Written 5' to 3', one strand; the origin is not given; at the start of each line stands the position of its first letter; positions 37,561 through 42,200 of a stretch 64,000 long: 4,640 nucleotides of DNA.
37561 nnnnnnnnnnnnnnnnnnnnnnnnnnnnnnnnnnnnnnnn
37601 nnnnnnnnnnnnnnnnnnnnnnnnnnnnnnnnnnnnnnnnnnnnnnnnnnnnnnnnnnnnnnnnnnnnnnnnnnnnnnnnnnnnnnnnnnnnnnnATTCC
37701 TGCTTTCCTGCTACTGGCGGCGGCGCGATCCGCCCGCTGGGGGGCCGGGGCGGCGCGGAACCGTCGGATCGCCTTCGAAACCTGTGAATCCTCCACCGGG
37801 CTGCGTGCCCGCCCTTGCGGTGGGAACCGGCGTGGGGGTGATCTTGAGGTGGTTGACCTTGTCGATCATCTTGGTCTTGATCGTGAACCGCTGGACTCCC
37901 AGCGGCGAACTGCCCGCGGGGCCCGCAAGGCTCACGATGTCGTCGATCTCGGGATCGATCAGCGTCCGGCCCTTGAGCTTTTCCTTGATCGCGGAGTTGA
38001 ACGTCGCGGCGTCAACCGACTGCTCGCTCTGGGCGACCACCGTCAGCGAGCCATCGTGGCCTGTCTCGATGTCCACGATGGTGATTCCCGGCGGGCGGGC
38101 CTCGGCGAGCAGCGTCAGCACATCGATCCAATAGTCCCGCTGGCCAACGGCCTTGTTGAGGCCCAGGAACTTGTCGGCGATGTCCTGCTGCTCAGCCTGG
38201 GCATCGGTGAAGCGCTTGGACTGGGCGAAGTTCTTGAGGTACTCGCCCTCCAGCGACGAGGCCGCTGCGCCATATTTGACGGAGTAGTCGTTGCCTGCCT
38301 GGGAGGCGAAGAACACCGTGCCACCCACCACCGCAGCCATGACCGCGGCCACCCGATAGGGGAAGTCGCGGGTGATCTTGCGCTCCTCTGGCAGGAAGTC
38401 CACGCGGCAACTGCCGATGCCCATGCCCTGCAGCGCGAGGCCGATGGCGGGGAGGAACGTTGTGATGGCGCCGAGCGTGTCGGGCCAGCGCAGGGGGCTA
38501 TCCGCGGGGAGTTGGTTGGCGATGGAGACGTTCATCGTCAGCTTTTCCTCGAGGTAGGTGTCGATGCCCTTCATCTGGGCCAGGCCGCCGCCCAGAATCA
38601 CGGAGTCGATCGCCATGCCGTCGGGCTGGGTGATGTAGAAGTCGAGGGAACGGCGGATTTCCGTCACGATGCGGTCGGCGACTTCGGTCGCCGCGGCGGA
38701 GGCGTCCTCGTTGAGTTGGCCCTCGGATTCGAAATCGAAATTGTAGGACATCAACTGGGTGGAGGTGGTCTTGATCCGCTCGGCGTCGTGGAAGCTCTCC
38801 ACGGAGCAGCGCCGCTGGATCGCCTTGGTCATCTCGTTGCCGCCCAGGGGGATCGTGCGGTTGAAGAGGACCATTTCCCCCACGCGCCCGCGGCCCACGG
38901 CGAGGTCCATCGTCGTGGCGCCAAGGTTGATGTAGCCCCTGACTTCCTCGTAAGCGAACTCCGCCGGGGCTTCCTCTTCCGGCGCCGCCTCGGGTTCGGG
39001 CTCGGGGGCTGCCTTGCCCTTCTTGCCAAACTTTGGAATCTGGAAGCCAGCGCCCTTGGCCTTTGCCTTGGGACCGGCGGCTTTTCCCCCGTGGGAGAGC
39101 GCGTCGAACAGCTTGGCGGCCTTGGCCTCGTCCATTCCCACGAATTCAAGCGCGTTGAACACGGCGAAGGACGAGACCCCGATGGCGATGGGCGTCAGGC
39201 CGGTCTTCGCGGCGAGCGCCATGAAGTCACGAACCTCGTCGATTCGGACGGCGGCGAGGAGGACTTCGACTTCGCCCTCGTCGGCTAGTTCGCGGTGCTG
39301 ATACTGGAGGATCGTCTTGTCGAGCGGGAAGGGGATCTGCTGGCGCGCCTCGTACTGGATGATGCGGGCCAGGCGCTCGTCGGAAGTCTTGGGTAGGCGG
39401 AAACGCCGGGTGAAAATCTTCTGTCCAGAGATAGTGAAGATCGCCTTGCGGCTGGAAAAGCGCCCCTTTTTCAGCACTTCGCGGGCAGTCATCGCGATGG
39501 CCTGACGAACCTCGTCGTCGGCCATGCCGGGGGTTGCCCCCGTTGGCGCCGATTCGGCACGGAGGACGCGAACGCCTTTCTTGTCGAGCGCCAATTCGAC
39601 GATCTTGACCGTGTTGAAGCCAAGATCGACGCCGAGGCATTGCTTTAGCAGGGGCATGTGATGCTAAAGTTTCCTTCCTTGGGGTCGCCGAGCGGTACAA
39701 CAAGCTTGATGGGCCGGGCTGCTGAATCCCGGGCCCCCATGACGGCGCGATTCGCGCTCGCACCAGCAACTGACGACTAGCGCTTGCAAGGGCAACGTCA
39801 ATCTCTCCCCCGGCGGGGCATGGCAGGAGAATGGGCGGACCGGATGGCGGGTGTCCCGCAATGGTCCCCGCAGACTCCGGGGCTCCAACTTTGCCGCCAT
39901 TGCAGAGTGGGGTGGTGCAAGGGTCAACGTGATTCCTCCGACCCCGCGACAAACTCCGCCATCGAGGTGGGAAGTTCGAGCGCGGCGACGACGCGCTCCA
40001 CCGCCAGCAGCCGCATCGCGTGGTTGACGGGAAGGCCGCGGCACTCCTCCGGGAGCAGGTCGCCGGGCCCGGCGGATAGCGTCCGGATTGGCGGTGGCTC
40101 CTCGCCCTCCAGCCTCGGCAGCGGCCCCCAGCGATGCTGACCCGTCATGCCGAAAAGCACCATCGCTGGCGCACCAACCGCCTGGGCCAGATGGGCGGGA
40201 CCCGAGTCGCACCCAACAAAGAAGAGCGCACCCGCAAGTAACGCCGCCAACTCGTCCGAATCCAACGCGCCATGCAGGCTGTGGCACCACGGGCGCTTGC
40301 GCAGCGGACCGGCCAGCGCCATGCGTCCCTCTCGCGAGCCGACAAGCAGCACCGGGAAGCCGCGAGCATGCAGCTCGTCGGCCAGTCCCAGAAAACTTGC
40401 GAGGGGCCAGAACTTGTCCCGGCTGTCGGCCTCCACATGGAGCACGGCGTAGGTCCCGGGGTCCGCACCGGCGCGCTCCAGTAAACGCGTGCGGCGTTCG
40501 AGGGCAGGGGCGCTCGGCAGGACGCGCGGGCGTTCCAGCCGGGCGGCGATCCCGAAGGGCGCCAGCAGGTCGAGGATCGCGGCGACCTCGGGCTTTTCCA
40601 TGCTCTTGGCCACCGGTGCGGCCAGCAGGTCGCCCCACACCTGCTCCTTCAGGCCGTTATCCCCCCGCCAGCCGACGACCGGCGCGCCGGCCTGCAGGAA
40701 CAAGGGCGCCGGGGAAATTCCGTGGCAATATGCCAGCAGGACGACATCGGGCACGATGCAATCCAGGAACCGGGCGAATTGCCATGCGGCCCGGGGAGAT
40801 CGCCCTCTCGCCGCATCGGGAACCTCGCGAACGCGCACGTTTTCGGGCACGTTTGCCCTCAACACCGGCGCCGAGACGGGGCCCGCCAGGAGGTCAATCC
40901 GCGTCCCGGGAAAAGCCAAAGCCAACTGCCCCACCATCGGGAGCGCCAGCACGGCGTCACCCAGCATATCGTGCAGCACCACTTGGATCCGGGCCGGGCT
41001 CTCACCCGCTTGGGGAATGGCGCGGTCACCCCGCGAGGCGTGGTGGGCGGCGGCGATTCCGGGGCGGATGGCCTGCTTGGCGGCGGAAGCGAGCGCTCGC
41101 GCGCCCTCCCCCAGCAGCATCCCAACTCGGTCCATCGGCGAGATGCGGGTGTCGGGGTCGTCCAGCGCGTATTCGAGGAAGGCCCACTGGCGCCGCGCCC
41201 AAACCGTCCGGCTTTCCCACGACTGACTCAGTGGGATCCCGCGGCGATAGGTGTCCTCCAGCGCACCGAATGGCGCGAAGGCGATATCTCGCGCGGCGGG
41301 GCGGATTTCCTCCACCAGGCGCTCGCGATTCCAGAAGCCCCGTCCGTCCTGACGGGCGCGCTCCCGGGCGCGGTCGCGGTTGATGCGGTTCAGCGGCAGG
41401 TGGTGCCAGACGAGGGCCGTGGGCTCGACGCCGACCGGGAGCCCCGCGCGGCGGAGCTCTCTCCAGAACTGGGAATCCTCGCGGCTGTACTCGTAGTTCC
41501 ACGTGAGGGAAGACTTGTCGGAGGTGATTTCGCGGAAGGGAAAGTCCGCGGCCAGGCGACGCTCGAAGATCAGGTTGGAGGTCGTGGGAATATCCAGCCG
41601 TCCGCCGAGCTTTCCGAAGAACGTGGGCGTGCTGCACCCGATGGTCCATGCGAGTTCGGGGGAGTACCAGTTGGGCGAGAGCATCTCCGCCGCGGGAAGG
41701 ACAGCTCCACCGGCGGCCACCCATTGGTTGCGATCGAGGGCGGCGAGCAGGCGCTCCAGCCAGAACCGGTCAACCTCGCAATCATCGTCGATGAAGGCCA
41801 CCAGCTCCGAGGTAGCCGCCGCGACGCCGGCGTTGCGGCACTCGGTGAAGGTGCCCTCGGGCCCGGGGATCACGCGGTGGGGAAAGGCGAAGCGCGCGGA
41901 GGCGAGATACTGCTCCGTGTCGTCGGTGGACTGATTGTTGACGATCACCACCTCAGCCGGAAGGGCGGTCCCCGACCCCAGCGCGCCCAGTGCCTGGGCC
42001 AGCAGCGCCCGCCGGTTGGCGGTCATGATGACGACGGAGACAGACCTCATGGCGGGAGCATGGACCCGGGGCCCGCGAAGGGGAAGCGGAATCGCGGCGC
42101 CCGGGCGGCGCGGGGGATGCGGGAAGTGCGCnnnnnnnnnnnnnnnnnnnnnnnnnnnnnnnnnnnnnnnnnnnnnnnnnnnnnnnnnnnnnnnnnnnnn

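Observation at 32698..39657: Type IV pilus block with an unusually large secretin and a PilM-PilN fusion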

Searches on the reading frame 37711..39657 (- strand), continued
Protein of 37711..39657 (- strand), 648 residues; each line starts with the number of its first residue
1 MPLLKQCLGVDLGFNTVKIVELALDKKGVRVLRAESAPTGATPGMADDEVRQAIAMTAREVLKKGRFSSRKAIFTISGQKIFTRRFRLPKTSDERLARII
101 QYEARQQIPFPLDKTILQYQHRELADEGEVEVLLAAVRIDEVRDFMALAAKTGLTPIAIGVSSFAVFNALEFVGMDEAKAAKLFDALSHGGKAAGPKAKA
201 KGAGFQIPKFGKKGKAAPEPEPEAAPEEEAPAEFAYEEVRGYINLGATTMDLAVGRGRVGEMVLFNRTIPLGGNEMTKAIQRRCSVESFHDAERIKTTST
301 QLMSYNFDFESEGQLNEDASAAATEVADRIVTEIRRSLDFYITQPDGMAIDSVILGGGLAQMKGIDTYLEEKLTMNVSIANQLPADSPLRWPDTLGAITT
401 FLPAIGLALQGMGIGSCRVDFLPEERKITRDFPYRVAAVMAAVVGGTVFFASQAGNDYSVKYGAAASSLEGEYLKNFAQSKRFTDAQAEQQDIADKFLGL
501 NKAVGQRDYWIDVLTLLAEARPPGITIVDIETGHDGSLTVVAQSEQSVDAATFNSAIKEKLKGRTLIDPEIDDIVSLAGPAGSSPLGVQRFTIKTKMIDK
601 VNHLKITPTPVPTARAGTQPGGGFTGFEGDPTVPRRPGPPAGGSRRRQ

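Call 61: find_encoding_contigs(protein=P0150, flank=8000, max_places=2)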
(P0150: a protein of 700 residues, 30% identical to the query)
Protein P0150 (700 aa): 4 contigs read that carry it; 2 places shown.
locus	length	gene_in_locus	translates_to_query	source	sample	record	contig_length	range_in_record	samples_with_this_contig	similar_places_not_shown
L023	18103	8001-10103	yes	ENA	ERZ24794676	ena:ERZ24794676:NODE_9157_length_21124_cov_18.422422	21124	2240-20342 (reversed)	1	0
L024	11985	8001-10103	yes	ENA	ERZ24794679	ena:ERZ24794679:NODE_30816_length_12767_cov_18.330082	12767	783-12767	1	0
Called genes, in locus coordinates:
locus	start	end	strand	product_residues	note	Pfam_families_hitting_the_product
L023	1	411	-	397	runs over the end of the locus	?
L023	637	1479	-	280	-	-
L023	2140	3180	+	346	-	PF23914:TPR_CcmH_CycH (weak), PF13424:TPR_12 (weak), PF13432:TPR_16 (weak), PF14559:TPR_19, PF13424:TPR_12 (weak), PF13414:TPR_11, PF13432:TPR_16, PF14559:TPR_19, +19 more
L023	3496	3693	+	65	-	PF01252:Peptidase_A8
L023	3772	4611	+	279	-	PF01790:LGT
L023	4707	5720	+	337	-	PF00158:Sigma54_activat, PF14532:Sigma54_activ_2, PF07728:AAA_5 (weak), PF25601:AAA_lid_14, PF02954:HTH_8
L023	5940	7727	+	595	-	-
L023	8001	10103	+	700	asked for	PF11104:PilM_2, PF14450:FtsA, PF05137:PilN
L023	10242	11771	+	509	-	PF00515:TPR_1 (faint)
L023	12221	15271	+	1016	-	PF00515:TPR_1 (faint), PF07719:TPR_2 (faint), PF13428:TPR_14 (faint), PF16344:FecR_C (weak), PF03958:Secretin_N (faint), PF00263:Secretin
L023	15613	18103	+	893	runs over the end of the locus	PF02739:5_3_exonuc_N, PF01367:5_3_exonuc, PF01612:DNA_pol_A_exo1, PF22619:DNA_polI_exo1, PF00476:DNA_pol_A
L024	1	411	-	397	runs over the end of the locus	?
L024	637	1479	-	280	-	-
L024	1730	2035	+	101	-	-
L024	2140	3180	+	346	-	PF23914:TPR_CcmH_CycH (weak), PF13424:TPR_12 (weak), PF13432:TPR_16 (weak), PF14559:TPR_19, PF13424:TPR_12 (weak), PF13414:TPR_11, PF13432:TPR_16, PF14559:TPR_19, +19 more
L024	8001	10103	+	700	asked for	PF11104:PilM_2, PF14450:FtsA, PF05137:PilN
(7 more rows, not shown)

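Call 63: find_encoding_contigs(protein=P0037, flank=10000, max_places=2)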
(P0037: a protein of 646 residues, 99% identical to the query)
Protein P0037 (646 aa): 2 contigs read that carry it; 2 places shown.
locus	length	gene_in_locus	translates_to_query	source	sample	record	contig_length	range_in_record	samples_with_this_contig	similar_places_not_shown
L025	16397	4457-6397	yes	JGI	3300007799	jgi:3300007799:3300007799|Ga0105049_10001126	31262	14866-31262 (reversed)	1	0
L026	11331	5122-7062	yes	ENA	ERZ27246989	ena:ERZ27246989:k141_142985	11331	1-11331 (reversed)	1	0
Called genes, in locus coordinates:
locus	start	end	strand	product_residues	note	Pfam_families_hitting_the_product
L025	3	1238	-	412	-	?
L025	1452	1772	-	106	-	PF13366:PDDEXK_3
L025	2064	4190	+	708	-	PF00535:Glycos_transf_2, PF13641:Glyco_tranf_2_3, PF01075:Glyco_transf_9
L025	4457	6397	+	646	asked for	PF11104:PilM_2, PF14450:FtsA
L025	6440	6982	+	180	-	-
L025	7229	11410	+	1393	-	-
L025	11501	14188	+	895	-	PF02739:5_3_exonuc_N, PF01367:5_3_exonuc, PF01612:DNA_pol_A_exo1, PF00476:DNA_pol_A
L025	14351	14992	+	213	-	PF01121:CoaE, PF13238:AAA_18 (faint)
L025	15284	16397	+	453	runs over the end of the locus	PF07498:Rho_N, PF07497:Rho_RNA_bind, PF00006:ATP-synt_ab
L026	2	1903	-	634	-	?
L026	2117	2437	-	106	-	PF13366:PDDEXK_3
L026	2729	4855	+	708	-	PF00535:Glycos_transf_2, PF13641:Glyco_tranf_2_3, PF01075:Glyco_transf_9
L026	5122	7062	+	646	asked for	PF11104:PilM_2, PF14450:FtsA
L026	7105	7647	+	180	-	-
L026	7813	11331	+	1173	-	?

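Call 81: search_protein_families(library=pfam, proteins=[L023:10242-11771:+, L023:12221-15271:+, L023:8001-10103:+, L023:5940-7727:+], max_evalue=0.01)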
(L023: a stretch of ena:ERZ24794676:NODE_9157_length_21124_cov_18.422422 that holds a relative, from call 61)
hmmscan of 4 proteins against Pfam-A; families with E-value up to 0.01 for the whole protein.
L023:10242-11771:+ (509 aa): 3 families
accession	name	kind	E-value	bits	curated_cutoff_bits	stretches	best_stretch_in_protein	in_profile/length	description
PF00515.34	TPR_1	-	3.5e-06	27.1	27.8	1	107-135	3-31/34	Tetratricopeptide repeat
PF07719.23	TPR_2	-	2.9e-05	24.3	27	1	108-135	4-31/34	Tetratricopeptide repeat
PF25567.1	TPR_SYO1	-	0.0086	16.1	27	0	194-260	50-114/259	SYO1-like, TPR repeats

L023:12221-15271:+ (1016 aa): 13 families
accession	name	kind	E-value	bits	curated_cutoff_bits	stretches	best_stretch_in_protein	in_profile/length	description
PF00263.26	Secretin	-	7.4e-21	74.9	27.5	1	811-999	3-169/169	Bacterial type II and III secretion system protein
PF03958.22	Secretin_N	-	2.2e-18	66.7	28.2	1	450-514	1-61/69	Bacterial type II/III secretion system short domain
PF07719.23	TPR_2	-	1.4e-10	40.9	27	1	58-90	2-34/34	Tetratricopeptide repeat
PF16344.10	FecR_C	-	1.7e-07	31.6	24.4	1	295-356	7-70/70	FecR, C-terminal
PF13428.12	TPR_14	-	5.8e-06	26.9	23.5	1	60-99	4-43/44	Tetratricopeptide repeat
PF13174.12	TPR_6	-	1.3e-05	26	26.3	1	58-89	1-32/33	Tetratricopeptide repeat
PF00515.34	TPR_1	-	1.5e-05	25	27.8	0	58-90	2-34/34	Tetratricopeptide repeat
PF21305.2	type_II_gspD_N0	-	9.1e-05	22.7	27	1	294-338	5-49/71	GspD-like, N0 domain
PF13181.12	TPR_8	-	0.0013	19.2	25.7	0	58-90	2-34/34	Tetratricopeptide repeat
PF13432.12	TPR_16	-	0.002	19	32.7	1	61-95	1-35/65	Tetratricopeptide repeat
PF07660.19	STN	-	0.0039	17.4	28.4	0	310-359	1-52/52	Secretin and TonB N terminus short domain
PF13414.12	TPR_11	-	0.0077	16.3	26.8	0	70-89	7-26/42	TPR repeat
PF14559.12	TPR_19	-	0.0097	16.7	25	0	70-100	4-34/68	Tetratricopeptide repeat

L023:8001-10103:+ (700 aa): 6 families
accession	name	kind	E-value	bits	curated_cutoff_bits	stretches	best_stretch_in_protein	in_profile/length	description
PF11104.14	PilM_2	-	2.6e-41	142.1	27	1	9-329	2-319/340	Type IV pilus assembly protein PilM;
PF14450.12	FtsA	-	3.8e-13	50.4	31.8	1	183-315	1-110/127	Cell division protein FtsA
PF05137.18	PilN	-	9.4e-11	42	22.8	1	458-524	8-75/78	Fimbrial assembly protein (PilN)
PF06723.19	MreB_Mbl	-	0.00013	21.4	27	0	255-316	243-305/327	MreB/Mbl protein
PF25216.1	Volactin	-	0.00049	20.1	35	1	185-308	171-291/321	Volactin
PF08841.16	DDR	-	0.0013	18.3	24.6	1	172-238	125-192/328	Diol dehydratase reactivase ATPase-like domain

L023:5940-7727:+ (595 aa): 1 family
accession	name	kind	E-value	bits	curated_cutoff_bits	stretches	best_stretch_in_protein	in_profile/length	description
PF00963.24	Cohesin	-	0.0008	20.1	24.1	0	429-472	12-55/139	Cohesin domain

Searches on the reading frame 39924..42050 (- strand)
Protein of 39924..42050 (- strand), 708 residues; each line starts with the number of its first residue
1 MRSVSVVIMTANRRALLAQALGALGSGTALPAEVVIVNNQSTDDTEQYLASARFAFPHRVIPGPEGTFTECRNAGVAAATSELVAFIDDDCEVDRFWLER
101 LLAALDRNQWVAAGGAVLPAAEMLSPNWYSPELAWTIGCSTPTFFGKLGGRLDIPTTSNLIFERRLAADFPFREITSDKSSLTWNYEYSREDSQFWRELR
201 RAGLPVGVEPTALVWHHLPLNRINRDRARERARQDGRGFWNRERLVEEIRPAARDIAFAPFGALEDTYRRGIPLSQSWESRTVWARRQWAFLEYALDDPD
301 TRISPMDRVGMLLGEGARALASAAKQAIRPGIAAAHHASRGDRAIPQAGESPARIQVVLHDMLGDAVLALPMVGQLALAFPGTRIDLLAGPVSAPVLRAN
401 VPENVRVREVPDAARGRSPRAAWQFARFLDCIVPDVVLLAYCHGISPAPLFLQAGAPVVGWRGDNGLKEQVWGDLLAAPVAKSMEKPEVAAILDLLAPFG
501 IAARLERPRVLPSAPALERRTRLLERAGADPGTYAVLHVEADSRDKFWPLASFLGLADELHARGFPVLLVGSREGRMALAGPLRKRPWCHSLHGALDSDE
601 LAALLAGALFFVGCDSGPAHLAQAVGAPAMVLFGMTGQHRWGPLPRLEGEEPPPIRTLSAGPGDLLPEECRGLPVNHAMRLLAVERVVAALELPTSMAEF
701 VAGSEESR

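Call 7: search_protein_families(library=pfam, proteins=[window:39924-42050:-], max_evalue=0.01)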
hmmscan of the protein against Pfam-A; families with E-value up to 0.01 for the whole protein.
window:39924-42050:- (708 aa): 4 families
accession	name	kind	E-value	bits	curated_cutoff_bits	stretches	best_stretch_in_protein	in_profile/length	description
PF01075.23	Glyco_transf_9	-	1.2e-20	74.3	22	1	450-644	28-220/247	Glycosyltransferase family 9 (heptosyltransferase)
PF00535.33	Glycos_transf_2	-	4.3e-19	69.5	23.3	1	5-133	1-131/168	Glycosyl transferase family 2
PF13641.12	Glyco_tranf_2_3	-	8.1e-10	39.5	27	1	4-233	3-226/230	Glycosyltransferase like family 2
PF10111.15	Glyco_tranf_2_2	-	0.0004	20.4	27.3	1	33-97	31-98/276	Glycosyltransferase like family 2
